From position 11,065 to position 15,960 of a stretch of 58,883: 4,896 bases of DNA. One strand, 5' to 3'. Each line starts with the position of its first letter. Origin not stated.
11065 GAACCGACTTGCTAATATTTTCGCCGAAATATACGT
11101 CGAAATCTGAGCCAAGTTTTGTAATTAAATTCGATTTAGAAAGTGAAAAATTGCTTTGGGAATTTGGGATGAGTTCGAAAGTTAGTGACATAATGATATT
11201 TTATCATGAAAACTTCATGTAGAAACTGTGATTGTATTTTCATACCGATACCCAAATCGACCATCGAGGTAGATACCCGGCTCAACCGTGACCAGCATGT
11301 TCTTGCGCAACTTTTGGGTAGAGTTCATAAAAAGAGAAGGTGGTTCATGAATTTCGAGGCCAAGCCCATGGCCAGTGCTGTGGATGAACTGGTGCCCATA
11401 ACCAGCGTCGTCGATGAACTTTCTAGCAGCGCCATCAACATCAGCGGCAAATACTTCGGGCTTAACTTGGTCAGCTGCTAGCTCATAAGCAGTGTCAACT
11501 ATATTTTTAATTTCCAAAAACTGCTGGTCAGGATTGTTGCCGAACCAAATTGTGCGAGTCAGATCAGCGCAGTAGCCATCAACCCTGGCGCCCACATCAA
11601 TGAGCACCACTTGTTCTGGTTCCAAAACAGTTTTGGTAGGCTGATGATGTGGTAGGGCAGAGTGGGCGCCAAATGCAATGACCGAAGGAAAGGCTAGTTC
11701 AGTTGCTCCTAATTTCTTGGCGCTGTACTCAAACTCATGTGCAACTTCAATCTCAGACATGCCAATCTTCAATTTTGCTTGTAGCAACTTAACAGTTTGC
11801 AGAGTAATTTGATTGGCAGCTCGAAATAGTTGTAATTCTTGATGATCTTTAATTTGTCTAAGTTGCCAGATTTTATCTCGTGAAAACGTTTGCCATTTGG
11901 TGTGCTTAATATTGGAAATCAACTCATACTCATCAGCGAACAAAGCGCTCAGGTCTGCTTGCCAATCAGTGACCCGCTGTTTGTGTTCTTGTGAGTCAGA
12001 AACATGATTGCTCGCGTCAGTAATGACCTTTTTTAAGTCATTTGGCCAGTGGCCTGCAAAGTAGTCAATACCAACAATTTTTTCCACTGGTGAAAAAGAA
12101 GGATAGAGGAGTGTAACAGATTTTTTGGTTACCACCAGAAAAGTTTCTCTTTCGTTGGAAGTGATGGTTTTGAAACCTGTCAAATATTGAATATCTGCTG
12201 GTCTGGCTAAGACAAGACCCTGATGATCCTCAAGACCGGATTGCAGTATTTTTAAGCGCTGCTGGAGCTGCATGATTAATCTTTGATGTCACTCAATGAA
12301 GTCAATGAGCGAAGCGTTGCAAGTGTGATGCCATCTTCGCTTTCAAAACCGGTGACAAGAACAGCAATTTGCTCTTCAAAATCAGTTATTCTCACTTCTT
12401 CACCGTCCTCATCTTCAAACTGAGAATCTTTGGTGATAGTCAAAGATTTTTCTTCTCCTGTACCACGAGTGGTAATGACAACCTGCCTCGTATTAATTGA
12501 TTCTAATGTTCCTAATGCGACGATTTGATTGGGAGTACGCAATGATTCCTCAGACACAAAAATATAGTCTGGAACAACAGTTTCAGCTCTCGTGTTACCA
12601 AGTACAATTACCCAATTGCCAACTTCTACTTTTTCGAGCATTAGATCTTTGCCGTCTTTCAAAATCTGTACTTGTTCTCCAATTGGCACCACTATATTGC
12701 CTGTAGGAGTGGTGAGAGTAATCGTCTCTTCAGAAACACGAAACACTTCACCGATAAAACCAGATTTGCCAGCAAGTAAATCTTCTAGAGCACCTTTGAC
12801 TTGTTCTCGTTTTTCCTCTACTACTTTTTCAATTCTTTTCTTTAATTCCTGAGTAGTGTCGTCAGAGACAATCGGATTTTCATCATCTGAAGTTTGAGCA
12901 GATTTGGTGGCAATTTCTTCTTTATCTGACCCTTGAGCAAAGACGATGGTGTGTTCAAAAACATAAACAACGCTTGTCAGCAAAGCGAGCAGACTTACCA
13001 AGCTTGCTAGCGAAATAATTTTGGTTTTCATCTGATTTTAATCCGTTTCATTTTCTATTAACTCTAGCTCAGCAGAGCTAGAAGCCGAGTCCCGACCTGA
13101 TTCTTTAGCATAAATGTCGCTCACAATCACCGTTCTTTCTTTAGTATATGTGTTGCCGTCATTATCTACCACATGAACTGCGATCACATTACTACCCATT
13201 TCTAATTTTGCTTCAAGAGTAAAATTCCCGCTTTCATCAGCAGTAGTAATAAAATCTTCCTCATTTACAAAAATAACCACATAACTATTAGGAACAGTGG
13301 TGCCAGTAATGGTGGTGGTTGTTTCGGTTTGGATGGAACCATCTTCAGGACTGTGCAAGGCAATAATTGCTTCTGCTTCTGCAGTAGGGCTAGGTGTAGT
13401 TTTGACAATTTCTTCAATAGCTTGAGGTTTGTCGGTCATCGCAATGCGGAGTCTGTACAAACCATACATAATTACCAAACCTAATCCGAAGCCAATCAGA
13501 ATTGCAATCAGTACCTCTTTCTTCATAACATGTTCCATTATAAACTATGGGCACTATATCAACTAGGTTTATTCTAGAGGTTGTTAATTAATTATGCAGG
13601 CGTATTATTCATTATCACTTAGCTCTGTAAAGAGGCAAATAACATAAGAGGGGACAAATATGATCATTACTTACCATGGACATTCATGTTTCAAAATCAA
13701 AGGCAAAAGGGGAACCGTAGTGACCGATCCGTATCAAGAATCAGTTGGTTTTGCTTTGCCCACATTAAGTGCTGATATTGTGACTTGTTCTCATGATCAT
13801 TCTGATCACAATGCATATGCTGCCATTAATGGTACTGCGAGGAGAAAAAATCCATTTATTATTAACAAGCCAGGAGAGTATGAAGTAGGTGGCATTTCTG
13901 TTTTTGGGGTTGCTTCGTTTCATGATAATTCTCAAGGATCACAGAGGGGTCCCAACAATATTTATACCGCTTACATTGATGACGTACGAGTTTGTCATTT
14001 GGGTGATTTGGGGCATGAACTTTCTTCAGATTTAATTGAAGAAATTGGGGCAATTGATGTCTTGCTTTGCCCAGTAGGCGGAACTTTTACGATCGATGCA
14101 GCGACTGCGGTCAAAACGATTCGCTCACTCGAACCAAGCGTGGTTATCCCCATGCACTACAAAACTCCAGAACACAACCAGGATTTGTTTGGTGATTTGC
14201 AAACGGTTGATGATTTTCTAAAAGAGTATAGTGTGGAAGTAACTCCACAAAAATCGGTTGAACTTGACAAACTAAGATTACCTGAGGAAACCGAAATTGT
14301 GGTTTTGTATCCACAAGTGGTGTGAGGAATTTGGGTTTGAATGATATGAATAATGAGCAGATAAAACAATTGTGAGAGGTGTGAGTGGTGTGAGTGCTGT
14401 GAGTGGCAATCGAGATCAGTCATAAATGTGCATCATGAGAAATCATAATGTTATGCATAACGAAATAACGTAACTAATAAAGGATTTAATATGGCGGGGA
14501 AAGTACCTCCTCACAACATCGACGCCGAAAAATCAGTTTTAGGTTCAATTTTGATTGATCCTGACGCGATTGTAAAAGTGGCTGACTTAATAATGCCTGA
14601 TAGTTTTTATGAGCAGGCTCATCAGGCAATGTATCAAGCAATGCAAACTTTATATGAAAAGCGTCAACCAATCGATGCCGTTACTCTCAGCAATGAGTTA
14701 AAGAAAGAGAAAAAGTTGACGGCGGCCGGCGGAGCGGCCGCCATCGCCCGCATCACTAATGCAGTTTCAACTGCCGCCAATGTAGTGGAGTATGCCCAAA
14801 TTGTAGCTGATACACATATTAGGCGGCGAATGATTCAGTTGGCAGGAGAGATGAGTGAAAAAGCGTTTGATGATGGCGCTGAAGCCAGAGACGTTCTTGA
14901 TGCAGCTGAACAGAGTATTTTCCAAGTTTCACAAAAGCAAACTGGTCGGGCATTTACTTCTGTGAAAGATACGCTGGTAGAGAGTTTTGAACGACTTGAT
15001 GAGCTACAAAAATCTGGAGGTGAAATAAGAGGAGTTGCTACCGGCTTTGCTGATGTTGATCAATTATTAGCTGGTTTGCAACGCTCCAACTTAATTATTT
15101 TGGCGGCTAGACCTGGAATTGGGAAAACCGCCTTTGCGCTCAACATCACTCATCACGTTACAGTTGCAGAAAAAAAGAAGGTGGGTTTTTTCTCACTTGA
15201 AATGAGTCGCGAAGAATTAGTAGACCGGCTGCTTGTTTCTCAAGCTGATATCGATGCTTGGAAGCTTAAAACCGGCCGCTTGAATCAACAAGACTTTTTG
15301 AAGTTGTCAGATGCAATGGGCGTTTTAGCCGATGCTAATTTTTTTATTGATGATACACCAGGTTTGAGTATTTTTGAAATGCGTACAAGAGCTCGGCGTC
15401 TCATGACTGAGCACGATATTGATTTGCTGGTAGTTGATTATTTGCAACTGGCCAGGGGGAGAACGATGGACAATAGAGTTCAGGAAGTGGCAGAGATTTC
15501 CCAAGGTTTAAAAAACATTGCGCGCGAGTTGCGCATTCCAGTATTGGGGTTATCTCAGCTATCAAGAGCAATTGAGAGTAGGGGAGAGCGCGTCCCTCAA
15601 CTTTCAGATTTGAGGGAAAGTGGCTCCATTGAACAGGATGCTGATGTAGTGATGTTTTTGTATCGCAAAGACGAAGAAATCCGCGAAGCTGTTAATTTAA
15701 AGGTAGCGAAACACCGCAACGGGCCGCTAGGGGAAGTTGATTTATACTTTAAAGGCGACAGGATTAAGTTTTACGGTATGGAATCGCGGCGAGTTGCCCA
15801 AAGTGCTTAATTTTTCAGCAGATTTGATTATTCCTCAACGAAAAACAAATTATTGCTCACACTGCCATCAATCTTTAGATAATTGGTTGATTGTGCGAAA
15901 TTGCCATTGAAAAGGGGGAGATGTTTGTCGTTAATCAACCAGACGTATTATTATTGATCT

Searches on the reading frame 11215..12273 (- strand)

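Call 80: search_protein_families(library=pfam, proteins=[window:11215-12273:-], max_evalue=0.0001)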
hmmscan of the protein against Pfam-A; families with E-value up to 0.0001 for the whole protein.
window:11215-12273:- (352 aa): 1 family
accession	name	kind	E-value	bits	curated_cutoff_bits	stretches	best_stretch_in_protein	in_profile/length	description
PF00557.29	Peptidase_M24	-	2.7e-60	204.1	23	1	149-351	2-207/208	Metallopeptidase family M24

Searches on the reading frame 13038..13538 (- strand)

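Call 81: search_protein_families(library=pfam, proteins=[window:13038-13538:-], max_evalue=0.0001)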
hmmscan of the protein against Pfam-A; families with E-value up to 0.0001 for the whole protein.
window:13038-13538:- (166 aa): 3 families
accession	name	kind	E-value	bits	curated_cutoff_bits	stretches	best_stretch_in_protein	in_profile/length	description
PF09136.16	Glucodextran_B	-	3.4e-11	43.3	27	1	61-139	5-81/83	Glucodextranase, domain B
PF17936.7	Big_6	-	2.3e-06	28.2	27.6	1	71-140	11-82/83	Bacterial Ig domain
PF19077.6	Big_13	-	1.1e-05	26.3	27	1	69-136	23-97/102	Bacterial Ig-like domain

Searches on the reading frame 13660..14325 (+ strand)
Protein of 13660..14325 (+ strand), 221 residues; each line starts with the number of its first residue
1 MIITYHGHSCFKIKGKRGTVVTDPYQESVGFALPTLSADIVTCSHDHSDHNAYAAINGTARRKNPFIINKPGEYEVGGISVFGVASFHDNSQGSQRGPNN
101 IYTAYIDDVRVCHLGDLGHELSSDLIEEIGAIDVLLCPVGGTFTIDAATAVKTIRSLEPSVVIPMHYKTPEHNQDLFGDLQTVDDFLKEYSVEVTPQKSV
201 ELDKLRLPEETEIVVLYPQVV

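Call 81: search_protein_families(library=pfam, proteins=[window:13660-14325:+], max_evalue=0.0001)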
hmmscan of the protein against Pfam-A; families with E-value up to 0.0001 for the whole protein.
window:13660-14325:+ (221 aa): 2 families
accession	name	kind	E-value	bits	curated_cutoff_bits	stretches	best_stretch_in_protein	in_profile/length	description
PF13483.12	Lactamase_B_3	-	2e-52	177.8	24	1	3-166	2-160/160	Beta-lactamase superfamily domain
PF12706.13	Lactamase_B_2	-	6.8e-10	39.3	27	1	66-167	88-200/200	Beta-lactamase superfamily domain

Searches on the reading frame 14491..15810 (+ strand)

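Call 81: search_protein_families(library=pfam, proteins=[window:14491-15810:+], max_evalue=0.0001)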
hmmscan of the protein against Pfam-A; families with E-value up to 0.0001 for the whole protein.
window:14491-15810:+ (439 aa): 3 families
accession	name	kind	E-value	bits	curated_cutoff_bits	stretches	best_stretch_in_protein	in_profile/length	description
PF03796.21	DnaB_C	-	2.4e-96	322.5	27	1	181-427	1-253/255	DnaB-like helicase C terminal domain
PF00772.26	DnaB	-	1.4e-35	121.9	23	1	6-107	2-103/103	DnaB-like helicase N terminal domain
PF13481.12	AAA_25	-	1.5e-15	57.8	27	1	182-357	15-190/195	AAA domain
